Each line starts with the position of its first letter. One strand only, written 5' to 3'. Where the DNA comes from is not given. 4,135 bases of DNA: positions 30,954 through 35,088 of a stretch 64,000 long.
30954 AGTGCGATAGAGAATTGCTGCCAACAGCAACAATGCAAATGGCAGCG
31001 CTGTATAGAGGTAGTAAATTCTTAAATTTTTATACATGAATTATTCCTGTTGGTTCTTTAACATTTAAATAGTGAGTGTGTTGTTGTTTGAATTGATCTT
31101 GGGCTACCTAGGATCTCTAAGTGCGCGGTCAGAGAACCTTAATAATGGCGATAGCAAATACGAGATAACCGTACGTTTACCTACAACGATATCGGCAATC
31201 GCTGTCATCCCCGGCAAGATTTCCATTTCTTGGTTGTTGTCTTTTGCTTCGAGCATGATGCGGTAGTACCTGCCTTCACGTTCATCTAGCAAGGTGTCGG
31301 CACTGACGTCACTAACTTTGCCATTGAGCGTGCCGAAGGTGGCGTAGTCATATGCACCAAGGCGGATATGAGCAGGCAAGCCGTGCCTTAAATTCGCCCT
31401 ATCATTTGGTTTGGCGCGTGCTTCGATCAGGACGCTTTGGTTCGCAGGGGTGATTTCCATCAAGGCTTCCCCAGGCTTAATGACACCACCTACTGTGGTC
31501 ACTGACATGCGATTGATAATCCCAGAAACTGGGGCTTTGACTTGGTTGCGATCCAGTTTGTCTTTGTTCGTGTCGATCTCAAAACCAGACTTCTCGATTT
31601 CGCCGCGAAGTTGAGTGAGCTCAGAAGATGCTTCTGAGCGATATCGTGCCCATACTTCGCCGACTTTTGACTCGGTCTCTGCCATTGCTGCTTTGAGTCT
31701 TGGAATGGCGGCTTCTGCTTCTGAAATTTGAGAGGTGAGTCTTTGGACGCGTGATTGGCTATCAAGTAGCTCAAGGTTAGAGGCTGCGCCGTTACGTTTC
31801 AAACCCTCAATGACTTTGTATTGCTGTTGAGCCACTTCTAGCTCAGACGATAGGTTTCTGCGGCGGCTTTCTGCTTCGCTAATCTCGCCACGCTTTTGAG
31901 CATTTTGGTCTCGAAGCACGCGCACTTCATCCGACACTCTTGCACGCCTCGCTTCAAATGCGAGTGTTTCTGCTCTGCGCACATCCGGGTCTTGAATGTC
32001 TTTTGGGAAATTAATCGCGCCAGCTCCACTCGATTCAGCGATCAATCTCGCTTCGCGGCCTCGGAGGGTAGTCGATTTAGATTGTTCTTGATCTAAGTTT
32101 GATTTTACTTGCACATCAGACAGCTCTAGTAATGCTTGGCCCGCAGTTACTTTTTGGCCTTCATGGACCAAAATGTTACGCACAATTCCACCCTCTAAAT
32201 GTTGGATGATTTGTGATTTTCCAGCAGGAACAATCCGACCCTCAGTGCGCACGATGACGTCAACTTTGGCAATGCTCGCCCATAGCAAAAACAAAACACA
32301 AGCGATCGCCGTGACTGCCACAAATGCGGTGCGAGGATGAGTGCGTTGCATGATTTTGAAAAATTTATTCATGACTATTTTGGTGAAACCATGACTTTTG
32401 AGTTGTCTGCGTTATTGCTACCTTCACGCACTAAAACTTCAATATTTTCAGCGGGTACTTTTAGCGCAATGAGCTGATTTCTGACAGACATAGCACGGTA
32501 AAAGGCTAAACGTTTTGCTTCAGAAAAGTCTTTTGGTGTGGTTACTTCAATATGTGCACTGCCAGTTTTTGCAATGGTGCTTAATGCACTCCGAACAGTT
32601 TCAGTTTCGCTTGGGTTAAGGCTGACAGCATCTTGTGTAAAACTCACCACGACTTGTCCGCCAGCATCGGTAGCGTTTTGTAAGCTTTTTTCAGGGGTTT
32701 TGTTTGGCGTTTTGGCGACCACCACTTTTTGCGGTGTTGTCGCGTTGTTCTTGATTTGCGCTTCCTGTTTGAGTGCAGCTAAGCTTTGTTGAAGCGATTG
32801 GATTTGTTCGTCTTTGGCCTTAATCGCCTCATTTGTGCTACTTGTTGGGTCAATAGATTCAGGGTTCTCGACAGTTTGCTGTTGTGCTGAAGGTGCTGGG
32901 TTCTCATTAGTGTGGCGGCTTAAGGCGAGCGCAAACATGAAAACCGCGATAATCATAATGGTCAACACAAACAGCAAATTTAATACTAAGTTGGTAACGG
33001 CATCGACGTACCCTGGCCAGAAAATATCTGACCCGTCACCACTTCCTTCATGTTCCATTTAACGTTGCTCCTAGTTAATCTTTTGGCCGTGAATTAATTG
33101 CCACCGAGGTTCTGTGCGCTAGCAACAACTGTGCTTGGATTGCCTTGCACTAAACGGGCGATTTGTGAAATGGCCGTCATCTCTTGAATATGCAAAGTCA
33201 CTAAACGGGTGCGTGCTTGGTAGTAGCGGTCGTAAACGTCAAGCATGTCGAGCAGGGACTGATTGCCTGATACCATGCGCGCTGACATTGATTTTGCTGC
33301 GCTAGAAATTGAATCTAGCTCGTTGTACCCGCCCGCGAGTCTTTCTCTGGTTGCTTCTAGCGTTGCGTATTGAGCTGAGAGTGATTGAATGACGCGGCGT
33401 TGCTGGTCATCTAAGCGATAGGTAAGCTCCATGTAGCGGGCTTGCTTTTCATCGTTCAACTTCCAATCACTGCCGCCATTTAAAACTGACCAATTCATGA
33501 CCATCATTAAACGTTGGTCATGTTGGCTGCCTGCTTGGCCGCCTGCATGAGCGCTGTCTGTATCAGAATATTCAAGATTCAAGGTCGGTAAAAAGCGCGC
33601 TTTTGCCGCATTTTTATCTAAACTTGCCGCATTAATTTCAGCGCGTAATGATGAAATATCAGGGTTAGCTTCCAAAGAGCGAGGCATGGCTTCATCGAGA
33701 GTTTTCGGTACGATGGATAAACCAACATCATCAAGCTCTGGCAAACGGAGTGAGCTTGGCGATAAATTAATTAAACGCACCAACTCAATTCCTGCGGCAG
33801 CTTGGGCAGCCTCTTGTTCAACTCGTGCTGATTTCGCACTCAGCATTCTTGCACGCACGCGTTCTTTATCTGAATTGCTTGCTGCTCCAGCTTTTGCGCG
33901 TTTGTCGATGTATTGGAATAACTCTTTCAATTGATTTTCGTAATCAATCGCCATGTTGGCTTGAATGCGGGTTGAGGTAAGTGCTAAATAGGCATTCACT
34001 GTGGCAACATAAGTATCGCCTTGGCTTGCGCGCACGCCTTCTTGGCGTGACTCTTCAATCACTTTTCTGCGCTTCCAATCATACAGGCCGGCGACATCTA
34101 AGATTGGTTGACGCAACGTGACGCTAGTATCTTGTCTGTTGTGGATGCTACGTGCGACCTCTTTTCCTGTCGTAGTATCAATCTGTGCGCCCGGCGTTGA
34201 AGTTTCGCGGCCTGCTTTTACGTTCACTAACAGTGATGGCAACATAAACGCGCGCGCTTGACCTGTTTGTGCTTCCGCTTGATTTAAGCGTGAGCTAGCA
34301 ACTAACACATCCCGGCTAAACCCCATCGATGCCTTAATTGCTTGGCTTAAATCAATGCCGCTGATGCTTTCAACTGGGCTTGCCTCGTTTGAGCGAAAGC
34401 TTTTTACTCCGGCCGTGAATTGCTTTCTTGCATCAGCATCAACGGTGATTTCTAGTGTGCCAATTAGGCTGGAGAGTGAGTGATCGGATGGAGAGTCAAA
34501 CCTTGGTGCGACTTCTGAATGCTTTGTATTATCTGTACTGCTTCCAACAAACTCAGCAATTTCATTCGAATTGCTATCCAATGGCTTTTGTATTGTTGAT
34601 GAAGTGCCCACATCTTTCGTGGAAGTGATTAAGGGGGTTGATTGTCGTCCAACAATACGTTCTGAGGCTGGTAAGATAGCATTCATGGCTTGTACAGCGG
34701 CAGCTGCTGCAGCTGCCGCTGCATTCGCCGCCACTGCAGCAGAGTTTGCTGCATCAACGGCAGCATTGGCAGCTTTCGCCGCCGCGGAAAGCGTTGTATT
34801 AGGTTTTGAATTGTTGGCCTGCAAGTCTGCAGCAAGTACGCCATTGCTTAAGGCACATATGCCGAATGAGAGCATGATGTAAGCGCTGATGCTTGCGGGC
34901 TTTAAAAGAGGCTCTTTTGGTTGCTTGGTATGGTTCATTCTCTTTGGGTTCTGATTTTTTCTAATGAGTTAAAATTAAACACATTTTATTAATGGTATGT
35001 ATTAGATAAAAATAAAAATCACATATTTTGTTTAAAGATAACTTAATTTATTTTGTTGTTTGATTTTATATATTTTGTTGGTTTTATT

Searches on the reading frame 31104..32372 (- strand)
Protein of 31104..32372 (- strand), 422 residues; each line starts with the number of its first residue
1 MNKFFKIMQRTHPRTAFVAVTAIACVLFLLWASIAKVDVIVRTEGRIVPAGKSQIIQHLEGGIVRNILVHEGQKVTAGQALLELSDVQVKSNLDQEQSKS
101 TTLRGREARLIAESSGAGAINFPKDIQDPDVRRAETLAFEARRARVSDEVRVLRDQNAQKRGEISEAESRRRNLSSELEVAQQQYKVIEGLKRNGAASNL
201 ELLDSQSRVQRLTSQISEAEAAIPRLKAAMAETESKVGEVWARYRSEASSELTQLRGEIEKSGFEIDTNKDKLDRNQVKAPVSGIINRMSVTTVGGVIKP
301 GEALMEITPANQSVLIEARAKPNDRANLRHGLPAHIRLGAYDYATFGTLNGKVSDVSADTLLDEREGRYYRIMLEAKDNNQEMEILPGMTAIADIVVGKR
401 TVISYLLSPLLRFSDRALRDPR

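Call 5: search_protein_families(library=pfam, proteins=[window:31104-32372:-], max_evalue=0.01)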
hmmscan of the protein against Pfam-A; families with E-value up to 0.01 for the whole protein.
window:31104-32372:- (422 aa): 7 families
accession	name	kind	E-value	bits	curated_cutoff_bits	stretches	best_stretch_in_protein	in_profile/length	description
PF13437.12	HlyD_3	-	7.1e-19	68.9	22.2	1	278-388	2-106/106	HlyD family secretion protein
PF16576.10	HlyD_D23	-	8.1e-10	38.8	30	1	265-391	98-214/214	Barrel-sandwich domain of CusB or HlyD membrane-fusion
PF13533.13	Biotin_lipoyl_2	-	4.6e-06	26.8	29.8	1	62-84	9-31/32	Biotin-lipoyl like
PF00364.28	Biotin_lipoyl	-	0.00044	20.5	22.1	0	60-83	49-72/73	Biotin-requiring enzyme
PF08647.16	BRE1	-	0.0035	17.8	27.9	1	146-223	8-85/95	BRE1 E3 ubiquitin ligase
PF11570.13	E2R135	-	0.0039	17.9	21.4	1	189-242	4-57/136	Coiled-coil receptor-binding R-domain of colicin E2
PF13851.11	GAS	-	0.0085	15.9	32.3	1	147-243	32-128/200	Growth-arrest specific micro-tubule binding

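Call 6: search_protein_families(library=ncbifam, proteins=[window:31104-32372:-], max_evalue=0.01)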
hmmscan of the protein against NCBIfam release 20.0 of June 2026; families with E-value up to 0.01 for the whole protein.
window:31104-32372:- (422 aa): 18 families
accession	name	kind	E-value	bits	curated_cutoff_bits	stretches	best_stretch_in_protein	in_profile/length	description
TIGR01843.1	type_I_hlyD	subfamily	1.1e-106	357.4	208.65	1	18-420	8-421/422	HlyD family type I secretion periplasmic adaptor subunit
TIGR00998.1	8a0101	subfamily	4.7e-18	65.2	390.8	1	18-358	9-283/334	EmrA/EmrK family multidrug efflux transporter periplasmic adaptor subunit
TIGR01730.1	RND_mfp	subfamily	3.8e-17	62.2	94.9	2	255-400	114-249/322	efflux RND transporter periplasmic adaptor subunit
TIGR01000.1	bacteriocin_acc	subfamily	2.5e-16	59.6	258.85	2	205-411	242-454/457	bacteriocin secretion accessory protein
TIGR03794.1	NHLM_micro_HlyD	equivalog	5.9e-15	55.1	156.2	1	7-358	11-338/421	NHLP bacteriocin system secretion protein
TIGR02971.1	heterocyst_DevB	subfamily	4.2e-13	49.4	129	1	62-357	25-279/327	ABC exporter membrane fusion protein, DevB family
NF011715.0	PRK15136.1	equivalog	1.6e-11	43.5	563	1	259-342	199-280/390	multidrug efflux MFS transporter periplasmic adaptor subunit EmrA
NF007785.0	PRK10476.1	equivalog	2.4e-07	29.9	376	0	8-187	4-177/347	multidrug transporter subunit MdtN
NF045487.1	ASRP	equivalog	6.9e-07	28.2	300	1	142-276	311-448/593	archaea-specific SMC-related protein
TIGR04523.1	Mplasa_alph_rch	subfamily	2.6e-06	25.7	270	1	143-274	435-564/745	helix-rich protein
NF003034.1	PRK03918.1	equivalog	3.8e-05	21.9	700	1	140-276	185-322/878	DNA double-strand break repair ATPase Rad50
NF008814.0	PRK11854.1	equivalog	0.00027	19.5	722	0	61-150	51-132/637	pyruvate dehydrogenase complex dihydrolipoyllysine-residue acetyltransferase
TIGR02168.1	SMC_prok_B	equivalog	0.00071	17.4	567.35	1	133-275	671-809/1181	chromosome segregation protein SMC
TIGR01347.1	sucB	equivalog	0.00081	18.7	378.65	0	60-213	50-202/404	dihydrolipoyllysine-residue succinyltransferase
NF004173.0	PRK05641.1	equivalog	0.0019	18.8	199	0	61-84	129-152/153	putative acetyl-CoA carboxylase biotin carboxyl carrier protein subunit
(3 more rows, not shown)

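Call 7: search_protein_families(library=padloc, proteins=[window:31104-32372:-], max_evalue=1)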
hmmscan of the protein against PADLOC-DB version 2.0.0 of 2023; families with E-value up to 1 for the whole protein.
window:31104-32372:- (422 aa): 13 families
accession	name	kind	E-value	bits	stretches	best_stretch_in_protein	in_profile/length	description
PDLC03859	LmuB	-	0.00016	19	1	136-273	369-500/611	-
PDLC02967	RT-Toprim_I-C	-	0.0034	14.2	1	251-290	211-250/549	single gene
PDLC02964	RT-Toprim_I-C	-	0.0036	14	1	250-290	211-251/554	single gene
PDLC03868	LmuB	-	0.0066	12.8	1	118-278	608-757/1035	-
PDLC03863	LmuB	-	0.013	12.2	1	98-206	206-294/610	-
PDLC00519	JetC1|JetC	-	0.014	11.6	1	151-276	294-743/1097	DUF3584 domain; MukB-like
PDLC03865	LmuB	-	0.017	11.3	1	141-270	638-760/1007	-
PDLC00249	LmuB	-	0.021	11.5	1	146-247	325-426/565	AAA ATPase domain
PDLC00583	JetC3|JetC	-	0.024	10.4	1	136-283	949-1089/1471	DUF3584 domain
PDLC00581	JetC3|JetC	-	0.036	9.8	1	119-268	765-908/1473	DUF3584 domain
PDLC00580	JetC3|JetC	-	0.038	10.2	1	133-275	290-430/1068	DUF3584 domain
PDLC02714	PbeC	-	0.13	9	1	196-277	205-287/651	PbeC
PDLC03860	LmuB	-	0.37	7.2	1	143-235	307-411/565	-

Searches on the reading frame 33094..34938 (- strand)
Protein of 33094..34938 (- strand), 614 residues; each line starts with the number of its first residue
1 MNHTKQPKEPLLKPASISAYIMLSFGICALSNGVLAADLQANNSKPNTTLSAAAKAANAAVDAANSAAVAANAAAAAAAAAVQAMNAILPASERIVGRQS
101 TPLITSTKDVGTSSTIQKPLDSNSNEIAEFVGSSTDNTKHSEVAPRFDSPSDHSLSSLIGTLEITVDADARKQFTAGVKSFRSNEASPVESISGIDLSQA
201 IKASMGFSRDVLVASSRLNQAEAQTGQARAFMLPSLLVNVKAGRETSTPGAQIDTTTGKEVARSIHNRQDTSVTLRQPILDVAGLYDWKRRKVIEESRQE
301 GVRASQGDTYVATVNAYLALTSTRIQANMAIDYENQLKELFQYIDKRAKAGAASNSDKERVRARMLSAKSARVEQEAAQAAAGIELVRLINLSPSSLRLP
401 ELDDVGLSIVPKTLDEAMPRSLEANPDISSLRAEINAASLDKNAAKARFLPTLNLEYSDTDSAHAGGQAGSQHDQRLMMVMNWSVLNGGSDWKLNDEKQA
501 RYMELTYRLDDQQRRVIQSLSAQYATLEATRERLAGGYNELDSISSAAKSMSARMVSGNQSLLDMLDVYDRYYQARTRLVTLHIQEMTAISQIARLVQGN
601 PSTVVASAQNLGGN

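Call 5: search_protein_families(library=pfam, proteins=[window:33094-34938:-], max_evalue=0.01)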
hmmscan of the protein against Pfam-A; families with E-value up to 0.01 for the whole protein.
window:33094-34938:- (614 aa): 1 family
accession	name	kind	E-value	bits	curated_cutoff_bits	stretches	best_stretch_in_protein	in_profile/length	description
PF02321.23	OEP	-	5.9e-27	95.1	22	2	414-596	1-185/187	Outer membrane efflux protein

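Call 6: search_protein_families(library=ncbifam, proteins=[window:33094-34938:-], max_evalue=0.01)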
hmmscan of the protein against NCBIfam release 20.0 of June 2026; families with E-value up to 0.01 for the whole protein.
window:33094-34938:- (614 aa): 4 families
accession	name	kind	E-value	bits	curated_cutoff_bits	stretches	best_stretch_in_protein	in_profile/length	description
TIGR01844.1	type_I_sec_TolC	subfamily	4.4e-45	154.4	225.15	1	196-590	4-390/414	TolC family outer membrane protein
TIGR01845.1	outer_NodT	subfamily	4.2e-17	62.1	210.05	1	197-589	59-449/460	efflux transporter outer membrane subunit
NF047721.1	ToxDrgExpTdeA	equivalog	1e-05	24.7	550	1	243-458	100-310/455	toxin/drug exporter TdeA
NF052390.1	efflux_OMP_AbuO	equivalog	6e-05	21.9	700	1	252-580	82-413/447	multidrug efflux outer membrane protein AbuO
